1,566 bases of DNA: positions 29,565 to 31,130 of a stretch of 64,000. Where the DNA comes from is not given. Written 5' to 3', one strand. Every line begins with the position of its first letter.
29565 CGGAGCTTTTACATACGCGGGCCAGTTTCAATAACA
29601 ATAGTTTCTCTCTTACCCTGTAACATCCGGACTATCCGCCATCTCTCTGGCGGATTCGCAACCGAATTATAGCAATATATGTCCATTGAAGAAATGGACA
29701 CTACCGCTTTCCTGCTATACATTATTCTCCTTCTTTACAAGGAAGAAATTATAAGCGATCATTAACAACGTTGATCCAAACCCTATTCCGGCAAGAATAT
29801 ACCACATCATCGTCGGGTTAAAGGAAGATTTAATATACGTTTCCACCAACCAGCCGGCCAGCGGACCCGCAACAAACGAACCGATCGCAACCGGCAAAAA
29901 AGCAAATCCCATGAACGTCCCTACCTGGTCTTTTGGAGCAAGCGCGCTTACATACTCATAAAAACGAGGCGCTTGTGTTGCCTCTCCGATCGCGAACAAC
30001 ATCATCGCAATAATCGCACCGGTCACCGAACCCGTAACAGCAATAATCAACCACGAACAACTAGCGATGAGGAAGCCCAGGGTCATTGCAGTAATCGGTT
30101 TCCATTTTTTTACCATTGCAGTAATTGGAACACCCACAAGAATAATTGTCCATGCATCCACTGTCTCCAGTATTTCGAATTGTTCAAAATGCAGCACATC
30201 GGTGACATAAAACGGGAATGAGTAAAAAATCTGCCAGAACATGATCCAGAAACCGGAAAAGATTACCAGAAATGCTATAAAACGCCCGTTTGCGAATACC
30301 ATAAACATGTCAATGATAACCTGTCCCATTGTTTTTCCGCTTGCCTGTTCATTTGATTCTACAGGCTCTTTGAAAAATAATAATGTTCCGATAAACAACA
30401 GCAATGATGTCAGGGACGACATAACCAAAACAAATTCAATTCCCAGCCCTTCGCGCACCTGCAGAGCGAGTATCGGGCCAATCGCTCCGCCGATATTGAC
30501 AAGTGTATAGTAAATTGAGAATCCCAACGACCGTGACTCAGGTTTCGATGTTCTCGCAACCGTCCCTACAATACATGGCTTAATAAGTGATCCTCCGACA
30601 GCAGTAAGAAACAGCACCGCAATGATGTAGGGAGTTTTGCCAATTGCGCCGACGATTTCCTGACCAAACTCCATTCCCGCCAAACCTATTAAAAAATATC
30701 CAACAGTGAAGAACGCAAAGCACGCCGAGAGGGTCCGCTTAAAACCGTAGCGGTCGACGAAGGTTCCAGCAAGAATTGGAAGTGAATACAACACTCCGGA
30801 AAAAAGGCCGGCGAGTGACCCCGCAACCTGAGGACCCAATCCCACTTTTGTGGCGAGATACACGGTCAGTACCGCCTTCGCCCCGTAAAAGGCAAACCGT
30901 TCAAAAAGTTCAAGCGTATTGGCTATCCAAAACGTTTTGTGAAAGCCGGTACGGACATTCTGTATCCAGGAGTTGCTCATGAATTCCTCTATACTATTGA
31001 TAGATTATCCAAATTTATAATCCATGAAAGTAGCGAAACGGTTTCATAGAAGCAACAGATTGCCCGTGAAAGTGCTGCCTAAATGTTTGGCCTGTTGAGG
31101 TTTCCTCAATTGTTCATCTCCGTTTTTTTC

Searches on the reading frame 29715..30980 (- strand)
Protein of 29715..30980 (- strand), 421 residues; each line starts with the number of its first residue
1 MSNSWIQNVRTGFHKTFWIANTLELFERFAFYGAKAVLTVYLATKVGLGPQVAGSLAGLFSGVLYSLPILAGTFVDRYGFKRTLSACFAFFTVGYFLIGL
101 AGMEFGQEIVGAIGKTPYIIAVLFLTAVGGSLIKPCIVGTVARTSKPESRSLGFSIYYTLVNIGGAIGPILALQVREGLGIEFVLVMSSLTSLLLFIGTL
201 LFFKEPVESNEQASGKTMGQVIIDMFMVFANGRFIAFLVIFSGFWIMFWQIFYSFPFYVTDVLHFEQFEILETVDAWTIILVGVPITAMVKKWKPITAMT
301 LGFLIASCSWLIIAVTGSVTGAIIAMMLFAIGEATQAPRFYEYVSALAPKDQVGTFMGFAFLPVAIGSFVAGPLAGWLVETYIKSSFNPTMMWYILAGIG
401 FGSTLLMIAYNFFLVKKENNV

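Call 36: search_protein_families(library=ncbifam, proteins=[window:29715-30980:-], max_evalue=0.00001)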
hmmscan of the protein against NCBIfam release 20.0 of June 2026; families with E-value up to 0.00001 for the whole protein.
window:29715-30980:- (421 aa): 8 families
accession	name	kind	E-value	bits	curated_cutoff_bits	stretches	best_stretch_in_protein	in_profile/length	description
TIGR00924.1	yjdL_sub1_fam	subfamily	3e-16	59.5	130.2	1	20-183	15-172/475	oligopeptide:H+ symporter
NF008650.1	PRK11646.1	equivalog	1.7e-12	47.1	469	1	30-414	25-390/400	multidrug efflux MFS transporter MdtH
TIGR00926.1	2A1704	subfamily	4.7e-12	45.1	821.6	1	20-176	10-164/671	oligopeptide:H+ symporter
NF007137.0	PRK09584.1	equivalog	4.9e-11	42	728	1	15-209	21-206/500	dipeptide/tripeptide permease DtpA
NF007575.0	PRK10207.1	equivalog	9e-09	34.6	856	1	15-183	14-174/489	dipeptide/tripeptide permease DtpB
NF012006.0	PRK15462.1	subfamily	1.6e-07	30.5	623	1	17-255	11-238/493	dipeptide permease DtpD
TIGR00881.1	2A0104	subfamily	5e-06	25.8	407.75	0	63-209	41-177/379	phosphoglycerate transporter protein PgtP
TIGR00880.1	2_A_01_02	superfamily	9.4e-06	25.8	131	1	69-205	16-140/141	multidrug resistance protein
